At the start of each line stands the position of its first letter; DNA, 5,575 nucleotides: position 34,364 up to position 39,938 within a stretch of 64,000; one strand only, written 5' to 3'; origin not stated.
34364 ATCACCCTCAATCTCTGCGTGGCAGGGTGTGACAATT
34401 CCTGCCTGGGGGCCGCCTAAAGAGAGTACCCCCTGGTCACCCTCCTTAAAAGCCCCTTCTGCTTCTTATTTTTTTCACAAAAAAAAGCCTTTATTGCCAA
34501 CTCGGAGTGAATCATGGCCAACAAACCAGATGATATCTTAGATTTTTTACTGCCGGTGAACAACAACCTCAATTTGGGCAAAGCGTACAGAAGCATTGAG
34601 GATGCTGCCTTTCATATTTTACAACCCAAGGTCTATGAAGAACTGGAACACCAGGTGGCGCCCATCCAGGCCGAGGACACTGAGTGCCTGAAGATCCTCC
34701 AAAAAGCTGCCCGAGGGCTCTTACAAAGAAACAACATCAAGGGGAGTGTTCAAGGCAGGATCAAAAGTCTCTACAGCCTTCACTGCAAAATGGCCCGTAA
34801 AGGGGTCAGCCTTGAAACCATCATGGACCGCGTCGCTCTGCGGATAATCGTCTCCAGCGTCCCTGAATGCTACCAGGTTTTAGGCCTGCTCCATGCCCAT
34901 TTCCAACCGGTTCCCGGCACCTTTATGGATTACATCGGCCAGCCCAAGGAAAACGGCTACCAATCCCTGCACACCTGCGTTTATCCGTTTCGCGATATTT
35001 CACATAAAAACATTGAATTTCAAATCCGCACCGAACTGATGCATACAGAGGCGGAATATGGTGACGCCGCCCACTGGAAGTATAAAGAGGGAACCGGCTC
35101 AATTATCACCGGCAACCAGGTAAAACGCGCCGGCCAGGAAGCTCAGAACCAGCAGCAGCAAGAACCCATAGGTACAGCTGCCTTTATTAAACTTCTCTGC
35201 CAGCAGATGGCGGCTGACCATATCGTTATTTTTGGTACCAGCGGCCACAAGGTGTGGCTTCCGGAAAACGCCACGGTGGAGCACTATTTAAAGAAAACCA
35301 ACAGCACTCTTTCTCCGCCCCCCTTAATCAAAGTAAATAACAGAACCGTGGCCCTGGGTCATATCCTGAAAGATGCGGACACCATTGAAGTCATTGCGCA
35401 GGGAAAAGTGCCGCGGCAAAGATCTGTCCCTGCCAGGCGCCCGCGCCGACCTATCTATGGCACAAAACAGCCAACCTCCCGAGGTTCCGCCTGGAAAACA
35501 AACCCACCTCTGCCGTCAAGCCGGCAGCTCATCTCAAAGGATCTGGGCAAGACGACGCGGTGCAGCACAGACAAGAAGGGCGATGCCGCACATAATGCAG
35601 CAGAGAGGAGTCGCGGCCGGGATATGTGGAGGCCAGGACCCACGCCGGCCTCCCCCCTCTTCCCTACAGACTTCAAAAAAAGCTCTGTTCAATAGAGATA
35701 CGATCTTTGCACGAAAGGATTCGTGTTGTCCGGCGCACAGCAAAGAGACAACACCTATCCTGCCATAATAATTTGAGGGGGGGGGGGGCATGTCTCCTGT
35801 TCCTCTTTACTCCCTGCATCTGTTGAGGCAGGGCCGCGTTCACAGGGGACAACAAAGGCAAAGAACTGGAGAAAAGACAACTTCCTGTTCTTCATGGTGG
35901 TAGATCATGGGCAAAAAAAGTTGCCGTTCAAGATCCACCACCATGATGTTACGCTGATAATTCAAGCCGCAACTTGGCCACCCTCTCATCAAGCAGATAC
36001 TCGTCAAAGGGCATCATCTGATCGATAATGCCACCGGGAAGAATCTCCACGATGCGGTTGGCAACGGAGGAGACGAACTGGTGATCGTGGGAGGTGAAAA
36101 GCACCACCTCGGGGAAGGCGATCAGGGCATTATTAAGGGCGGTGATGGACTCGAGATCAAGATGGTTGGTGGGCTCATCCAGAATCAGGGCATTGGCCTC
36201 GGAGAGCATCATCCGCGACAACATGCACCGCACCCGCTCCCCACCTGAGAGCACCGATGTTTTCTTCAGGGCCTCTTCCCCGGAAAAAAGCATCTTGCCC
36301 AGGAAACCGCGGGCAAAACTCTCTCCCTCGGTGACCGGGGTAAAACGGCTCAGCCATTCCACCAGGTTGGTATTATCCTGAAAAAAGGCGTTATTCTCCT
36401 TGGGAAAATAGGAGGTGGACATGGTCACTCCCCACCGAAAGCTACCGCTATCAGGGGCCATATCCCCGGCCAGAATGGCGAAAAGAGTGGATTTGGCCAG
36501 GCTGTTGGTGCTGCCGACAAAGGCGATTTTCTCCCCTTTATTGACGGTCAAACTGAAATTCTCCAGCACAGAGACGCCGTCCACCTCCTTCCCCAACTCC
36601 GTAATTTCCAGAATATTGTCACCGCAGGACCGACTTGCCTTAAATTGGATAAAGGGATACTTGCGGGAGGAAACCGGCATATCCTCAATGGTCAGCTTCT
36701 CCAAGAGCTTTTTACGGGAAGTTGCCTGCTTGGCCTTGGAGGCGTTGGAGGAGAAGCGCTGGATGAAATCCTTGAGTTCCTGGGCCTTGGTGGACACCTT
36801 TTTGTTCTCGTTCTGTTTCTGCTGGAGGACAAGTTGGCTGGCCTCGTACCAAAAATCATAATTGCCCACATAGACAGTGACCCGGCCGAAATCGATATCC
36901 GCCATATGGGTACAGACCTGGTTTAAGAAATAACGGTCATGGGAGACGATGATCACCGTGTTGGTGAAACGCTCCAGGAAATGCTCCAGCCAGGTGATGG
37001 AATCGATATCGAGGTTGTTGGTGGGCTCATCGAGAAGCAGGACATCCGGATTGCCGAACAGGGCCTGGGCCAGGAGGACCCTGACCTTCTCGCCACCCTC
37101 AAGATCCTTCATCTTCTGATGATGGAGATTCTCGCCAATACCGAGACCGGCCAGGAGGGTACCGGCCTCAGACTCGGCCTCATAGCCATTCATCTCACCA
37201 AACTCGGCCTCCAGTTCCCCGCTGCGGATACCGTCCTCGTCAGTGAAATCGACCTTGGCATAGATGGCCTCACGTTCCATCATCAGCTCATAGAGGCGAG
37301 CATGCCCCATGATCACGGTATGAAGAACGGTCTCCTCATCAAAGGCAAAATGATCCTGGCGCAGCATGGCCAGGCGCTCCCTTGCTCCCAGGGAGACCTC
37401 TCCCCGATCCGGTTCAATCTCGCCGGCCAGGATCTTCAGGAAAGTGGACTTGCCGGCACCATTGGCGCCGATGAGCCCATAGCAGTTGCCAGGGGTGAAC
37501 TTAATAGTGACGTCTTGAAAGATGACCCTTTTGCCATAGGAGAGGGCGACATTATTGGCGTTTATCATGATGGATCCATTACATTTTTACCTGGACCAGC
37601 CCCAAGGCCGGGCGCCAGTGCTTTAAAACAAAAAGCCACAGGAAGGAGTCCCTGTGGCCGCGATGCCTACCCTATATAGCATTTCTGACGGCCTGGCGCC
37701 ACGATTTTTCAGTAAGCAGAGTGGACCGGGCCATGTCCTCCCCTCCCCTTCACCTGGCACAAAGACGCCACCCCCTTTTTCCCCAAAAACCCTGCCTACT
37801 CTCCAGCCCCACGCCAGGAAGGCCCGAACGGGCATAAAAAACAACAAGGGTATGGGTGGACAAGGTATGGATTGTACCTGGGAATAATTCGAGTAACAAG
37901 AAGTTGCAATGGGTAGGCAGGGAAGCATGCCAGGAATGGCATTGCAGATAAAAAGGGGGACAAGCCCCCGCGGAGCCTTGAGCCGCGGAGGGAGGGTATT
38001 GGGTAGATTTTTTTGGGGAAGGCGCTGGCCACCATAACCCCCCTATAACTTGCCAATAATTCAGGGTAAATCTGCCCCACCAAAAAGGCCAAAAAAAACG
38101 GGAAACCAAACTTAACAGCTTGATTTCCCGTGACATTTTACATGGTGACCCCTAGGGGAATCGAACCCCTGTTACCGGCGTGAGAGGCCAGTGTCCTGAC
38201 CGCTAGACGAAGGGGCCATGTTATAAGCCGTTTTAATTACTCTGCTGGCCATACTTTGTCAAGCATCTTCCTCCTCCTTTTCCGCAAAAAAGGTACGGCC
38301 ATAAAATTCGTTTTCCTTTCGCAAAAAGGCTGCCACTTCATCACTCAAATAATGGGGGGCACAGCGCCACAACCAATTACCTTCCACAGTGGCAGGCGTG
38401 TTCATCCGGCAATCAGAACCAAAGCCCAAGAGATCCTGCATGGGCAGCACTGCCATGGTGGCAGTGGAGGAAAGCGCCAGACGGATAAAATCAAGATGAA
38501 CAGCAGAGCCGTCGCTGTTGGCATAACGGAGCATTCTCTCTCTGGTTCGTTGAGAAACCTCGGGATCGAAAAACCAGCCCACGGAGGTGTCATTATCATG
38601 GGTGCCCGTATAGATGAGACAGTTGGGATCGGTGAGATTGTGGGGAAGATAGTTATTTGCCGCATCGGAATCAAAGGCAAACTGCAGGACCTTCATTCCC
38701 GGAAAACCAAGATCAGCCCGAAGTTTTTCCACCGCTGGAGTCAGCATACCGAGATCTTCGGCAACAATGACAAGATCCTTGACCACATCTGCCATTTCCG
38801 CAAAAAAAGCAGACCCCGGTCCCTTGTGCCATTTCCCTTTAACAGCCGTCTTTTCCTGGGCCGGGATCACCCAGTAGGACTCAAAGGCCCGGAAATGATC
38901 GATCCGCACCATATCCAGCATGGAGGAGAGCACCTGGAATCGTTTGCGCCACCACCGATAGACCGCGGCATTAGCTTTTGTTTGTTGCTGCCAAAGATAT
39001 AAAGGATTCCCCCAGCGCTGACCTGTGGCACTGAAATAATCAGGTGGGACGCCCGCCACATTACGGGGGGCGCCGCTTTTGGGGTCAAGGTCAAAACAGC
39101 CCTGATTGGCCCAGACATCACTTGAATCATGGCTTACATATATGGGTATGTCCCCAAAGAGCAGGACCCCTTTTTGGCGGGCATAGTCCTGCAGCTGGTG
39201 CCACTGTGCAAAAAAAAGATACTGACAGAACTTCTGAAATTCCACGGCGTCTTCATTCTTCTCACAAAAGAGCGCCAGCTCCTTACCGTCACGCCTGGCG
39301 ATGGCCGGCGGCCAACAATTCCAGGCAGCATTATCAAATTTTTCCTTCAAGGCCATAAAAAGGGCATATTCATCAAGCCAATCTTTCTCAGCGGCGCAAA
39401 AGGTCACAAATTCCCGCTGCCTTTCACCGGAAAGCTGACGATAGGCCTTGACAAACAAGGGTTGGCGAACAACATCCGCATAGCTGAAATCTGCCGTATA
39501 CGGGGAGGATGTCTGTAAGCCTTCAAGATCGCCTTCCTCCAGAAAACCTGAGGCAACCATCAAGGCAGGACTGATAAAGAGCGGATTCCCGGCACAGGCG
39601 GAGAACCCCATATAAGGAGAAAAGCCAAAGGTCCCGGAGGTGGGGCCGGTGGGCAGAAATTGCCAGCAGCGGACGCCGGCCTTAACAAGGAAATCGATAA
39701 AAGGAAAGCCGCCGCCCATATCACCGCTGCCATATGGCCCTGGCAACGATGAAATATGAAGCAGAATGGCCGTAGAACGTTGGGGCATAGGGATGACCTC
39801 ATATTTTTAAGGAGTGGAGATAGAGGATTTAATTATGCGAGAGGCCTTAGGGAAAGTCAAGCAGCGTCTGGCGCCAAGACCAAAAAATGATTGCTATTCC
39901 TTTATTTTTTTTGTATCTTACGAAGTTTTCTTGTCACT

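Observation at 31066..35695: Two-component system physically coupled to a pseudo-kinase and a hydrolase-less (p)ppGpp synthetase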

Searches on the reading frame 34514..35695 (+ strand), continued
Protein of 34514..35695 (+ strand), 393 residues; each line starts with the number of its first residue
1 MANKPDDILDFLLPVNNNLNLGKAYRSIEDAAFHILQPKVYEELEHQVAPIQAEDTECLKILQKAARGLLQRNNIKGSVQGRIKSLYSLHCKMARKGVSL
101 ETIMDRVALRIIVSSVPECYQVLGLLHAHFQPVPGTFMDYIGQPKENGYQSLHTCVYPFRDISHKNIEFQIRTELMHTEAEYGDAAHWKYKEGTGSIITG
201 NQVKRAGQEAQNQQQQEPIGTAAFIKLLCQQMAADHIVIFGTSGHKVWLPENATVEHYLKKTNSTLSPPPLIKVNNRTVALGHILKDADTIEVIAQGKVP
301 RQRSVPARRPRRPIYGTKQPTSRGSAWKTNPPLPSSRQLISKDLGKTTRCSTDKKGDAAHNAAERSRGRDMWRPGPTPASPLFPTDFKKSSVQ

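Call 43: search_solved_structures(query=P0004, show_alignments=2, max_evalue=1e-10)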
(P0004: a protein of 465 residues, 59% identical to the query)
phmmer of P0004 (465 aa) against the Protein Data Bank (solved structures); distinct sequences matched with E-value up to 1e-10: 15.
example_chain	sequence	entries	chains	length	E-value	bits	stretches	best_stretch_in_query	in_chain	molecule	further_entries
6yxa_A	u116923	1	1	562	7.2e-62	212.9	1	48-447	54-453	GTP pyrophosphokinase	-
7oiw_A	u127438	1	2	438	1.2e-55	192.5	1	49-405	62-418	GTP pyrophosphokinase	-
8fr8_I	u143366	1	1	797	1.5e-55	192.1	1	47-451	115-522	GTP pyrophosphokinase RelA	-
5iqr_8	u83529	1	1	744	5.5e-53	183.6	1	49-451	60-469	GTP pyrophosphokinase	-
5kps_A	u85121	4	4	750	5.6e-53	183.6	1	49-451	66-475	GTP pyrophosphokinase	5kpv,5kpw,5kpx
5l3p_z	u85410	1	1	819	7.2e-53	183.3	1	49-451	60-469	GTP pyrophosphokinase,GTP pyrophosphokinase,GTP pyrophosphokinase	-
5xnx_A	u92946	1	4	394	1.3e-52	182.4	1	47-380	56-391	Bifunctional (p)ppGpp synthase/hydrolase RelA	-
1vj7_A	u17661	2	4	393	6.6e-52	180.1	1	18-365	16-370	Bifunctional RELA/SPOT | Bifunctional (p)ppGpp synthase/hydrolase RelA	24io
8acu_A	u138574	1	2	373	2e-50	175.2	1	48-362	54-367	GTP pyrophosphokinase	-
9s6k_B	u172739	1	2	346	1.8e-37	132.5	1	29-336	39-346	GTP pyrophosphokinase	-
6s2t_A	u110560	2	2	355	8.5e-36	127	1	48-330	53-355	(P)ppGpp synthetase I, SpoT/RelA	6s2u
7ohg_A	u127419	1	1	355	8.5e-36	127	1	48-330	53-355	Guanosine-3',5'-bis(Diphosphate) 3'-pyrophosphohydrolase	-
6s2v_A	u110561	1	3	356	8.6e-36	127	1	48-330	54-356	(P)ppGpp synthetase I, SpoT/RelA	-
7qpr_A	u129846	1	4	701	1.3e-16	63.7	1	44-446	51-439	ACT domain protein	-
7qps_A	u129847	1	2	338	2.3e-12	49.8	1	44-337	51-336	ACT domain protein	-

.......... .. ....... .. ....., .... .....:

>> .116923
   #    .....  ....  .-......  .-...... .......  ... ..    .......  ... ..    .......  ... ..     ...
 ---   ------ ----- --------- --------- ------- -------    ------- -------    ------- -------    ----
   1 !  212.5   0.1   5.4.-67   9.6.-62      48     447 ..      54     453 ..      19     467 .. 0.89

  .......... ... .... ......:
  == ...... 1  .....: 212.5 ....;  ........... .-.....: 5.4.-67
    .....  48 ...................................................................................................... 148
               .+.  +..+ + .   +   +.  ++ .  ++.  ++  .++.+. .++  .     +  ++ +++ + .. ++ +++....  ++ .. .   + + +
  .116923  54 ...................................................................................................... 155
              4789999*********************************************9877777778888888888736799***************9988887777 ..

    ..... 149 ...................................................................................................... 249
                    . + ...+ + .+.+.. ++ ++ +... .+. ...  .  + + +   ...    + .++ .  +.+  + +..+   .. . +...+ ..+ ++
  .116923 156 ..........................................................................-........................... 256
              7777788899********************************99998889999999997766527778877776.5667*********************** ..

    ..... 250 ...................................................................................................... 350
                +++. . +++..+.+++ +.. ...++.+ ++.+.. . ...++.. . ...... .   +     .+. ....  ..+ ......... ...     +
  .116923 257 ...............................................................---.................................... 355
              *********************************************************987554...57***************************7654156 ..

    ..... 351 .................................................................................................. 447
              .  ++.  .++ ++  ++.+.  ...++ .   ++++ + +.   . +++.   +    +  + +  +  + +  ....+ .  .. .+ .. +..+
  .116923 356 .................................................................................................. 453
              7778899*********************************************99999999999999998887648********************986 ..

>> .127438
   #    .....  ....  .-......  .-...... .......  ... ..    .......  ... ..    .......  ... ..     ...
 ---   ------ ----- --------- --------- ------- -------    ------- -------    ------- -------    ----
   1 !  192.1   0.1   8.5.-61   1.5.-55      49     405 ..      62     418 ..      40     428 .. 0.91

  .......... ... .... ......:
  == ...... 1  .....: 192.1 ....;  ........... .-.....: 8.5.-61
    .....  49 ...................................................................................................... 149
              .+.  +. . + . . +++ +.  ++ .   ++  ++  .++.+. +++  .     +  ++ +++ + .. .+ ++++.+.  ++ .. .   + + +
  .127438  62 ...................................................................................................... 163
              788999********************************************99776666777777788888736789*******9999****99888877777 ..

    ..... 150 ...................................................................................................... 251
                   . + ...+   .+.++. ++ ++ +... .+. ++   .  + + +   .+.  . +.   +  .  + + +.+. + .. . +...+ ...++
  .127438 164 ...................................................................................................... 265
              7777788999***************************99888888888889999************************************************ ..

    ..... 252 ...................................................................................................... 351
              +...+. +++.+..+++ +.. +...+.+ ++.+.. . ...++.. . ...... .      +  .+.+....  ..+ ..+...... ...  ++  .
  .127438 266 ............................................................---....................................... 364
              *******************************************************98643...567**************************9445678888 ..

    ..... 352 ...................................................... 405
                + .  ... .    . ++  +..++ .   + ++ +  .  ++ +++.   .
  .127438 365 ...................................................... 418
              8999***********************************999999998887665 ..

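Call 56: find_encoding_contigs(protein=P0006, flank=5000, max_places=2)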
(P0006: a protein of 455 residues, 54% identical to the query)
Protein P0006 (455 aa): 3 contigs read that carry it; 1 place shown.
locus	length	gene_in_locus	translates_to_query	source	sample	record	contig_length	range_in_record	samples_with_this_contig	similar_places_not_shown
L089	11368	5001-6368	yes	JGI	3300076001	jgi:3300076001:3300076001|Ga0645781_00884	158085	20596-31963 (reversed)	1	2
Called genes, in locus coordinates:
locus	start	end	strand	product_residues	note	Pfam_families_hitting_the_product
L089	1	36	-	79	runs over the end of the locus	PF02915:Rubrerythrin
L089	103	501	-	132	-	PF03692:CxxCxxCC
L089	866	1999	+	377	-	PF02405:MlaE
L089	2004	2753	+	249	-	PF00005:ABC_tran, PF13304:AAA_21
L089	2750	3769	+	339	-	PF02470:MlaD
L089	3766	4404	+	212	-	PF03886:ABC_trans_aux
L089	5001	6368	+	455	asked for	PF02597:ThiS (faint), PF13328:HD_4, PF04607:RelA_SpoT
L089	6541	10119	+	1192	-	PF05170:AsmA (faint), PF05359:DUF748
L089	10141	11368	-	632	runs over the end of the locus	PF17159:MASE3, PF08448:PAS_4 (weak), PF00512:HisKA, PF02518:HATPase_c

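Call 57: find_encoding_contigs(protein=P0022, flank=5000, max_places=2)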
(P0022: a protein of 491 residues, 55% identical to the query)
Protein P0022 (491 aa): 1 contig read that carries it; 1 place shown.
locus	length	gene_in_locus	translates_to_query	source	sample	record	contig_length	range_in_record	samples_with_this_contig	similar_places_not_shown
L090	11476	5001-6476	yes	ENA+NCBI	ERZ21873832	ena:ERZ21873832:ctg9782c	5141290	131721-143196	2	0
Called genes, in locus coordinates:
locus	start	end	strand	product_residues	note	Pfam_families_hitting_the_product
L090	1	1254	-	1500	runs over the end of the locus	-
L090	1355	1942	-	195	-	PF05685:Uma2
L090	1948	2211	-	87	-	-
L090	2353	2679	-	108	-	PF11760:CbiG_N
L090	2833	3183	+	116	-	-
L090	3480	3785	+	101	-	-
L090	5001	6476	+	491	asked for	PF13328:HD_4 (weak), PF04607:RelA_SpoT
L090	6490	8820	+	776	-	PF13439:Glyco_transf_4, PF00534:Glycos_transf_1, PF13692:Glyco_trans_1_4, PF13524:Glyco_trans_1_2 (weak)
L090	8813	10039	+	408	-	PF00534:Glycos_transf_1, PF13692:Glyco_trans_1_4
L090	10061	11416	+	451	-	PF02878:PGM_PMM_I, PF02879:PGM_PMM_II, PF02880:PGM_PMM_III, PF00408:PGM_PMM_IV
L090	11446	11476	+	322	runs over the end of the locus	PF04041:Glyco_hydro_130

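Call 61: predict_structure(alignment_id=A1)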
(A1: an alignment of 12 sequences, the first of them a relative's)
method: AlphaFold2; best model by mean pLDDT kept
length: 393 residues; sequences in the alignment: 12
mean_pLDDT: 56.2   pTM: 0.43
mean pLDDT of the five models: 56.2, 56.1, 54.9, 53.7, 52.5
residues with pLDDT >= 90: 12; 70-90: 130; 50-70: 83; < 50: 168
segments of 3 or more residues with pLDDT < 50: 1-19, 137-139, 141-144, 146-149, 184-222, 297-393
pLDDT, mean of each block of 10 residues (from residue 1): 33 39 60 73 86 83 90 91 81 78 76 83 81 58 46 60 68 75 45 32 32 36 51 54 58 81 61 82 78 58 34 33 28 28 27 29 27 28 32 35
secondary structure, 60 per line:
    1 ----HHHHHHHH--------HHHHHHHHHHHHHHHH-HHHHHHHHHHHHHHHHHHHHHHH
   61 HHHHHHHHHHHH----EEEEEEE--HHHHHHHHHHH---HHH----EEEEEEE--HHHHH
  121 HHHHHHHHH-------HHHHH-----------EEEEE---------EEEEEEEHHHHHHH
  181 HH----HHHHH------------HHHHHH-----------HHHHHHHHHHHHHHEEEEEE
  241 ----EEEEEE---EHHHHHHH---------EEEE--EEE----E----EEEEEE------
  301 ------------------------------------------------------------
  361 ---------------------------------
elements in order: H5-12 H21-36 H38-72 E77-83 H86-96 E107-113 H116-129 H137-141 E153-157 E167-173 H174-182 H187-191 H204-209 H221-234 E235-240 E245-250 H255-261 E271-274 E277-279 E289-294

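Call 71: search_protein_families(library=padloc, proteins=[window:34514-35695:+], max_evalue=0.001)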
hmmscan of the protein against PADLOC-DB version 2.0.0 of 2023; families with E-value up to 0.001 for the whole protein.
window:34514-35695:+ (393 aa): 1 family
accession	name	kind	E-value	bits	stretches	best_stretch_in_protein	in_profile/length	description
PDLC04999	PDC-S33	-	5.8e-17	60.2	1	56-178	45-173/349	-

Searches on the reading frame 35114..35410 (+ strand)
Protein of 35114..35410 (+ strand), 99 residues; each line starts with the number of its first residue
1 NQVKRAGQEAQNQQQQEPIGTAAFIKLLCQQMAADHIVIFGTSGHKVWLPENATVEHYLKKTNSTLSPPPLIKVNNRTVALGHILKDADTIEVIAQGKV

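Call 8: search_protein_families(library=pfam, proteins=[window:35114-35410:+], max_evalue=10)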
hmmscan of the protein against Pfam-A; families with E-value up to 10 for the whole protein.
window:35114-35410:+ (99 aa): 2 families
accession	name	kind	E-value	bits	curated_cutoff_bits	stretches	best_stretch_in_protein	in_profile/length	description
PF02597.26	ThiS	-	0.0071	17.3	22.5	1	46-94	15-70/76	ThiS family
PF02824.27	TGS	-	0.039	14.4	22.2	1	73-94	38-59/60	TGS domain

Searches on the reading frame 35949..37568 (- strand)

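Call 3: search_protein_families(library=pfam, proteins=[window:35949-37568:-], max_evalue=0.01)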
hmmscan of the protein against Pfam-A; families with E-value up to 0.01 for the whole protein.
window:35949-37568:- (539 aa): 7 families
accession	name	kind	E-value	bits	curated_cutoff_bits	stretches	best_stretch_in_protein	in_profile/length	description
PF00005.33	ABC_tran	-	3e-44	151.4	25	2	18-184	2-137/137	ABC transporter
PF12848.13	ABC_tran_Xtn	-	3.1e-20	72.5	25.9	1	224-306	2-82/85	ABC transporter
PF13304.12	AAA_21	-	9.4e-13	49.3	27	2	30-138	2-119/304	AAA domain, putative AbiEii toxin, Type IV TA system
PF02463.25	SMC_N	-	1.4e-07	31.6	40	0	251-507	90-209/220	RecF/RecN/SMC N terminal domain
PF13476.12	AAA_23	-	0.0018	19.4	27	0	17-288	10-189/201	AAA domain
PF13555.12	AAA_29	-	0.0029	17.8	27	0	17-44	12-39/61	P-loop containing region of AAA domain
PF13175.12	AAA_15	-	0.0042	17.2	32.1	0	17-47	14-43/374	AAA ATPase domain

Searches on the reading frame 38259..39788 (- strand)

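Call 3: search_protein_families(library=pfam, proteins=[window:38259-39788:-], max_evalue=0.01)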
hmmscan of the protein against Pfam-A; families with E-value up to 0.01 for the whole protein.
window:38259-39788:- (509 aa): 1 family
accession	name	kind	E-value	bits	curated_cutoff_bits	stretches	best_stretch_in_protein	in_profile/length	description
PF02446.23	Glyco_hydro_77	-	5e-157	523.9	25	1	10-478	1-461/465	4-alpha-glucanotransferase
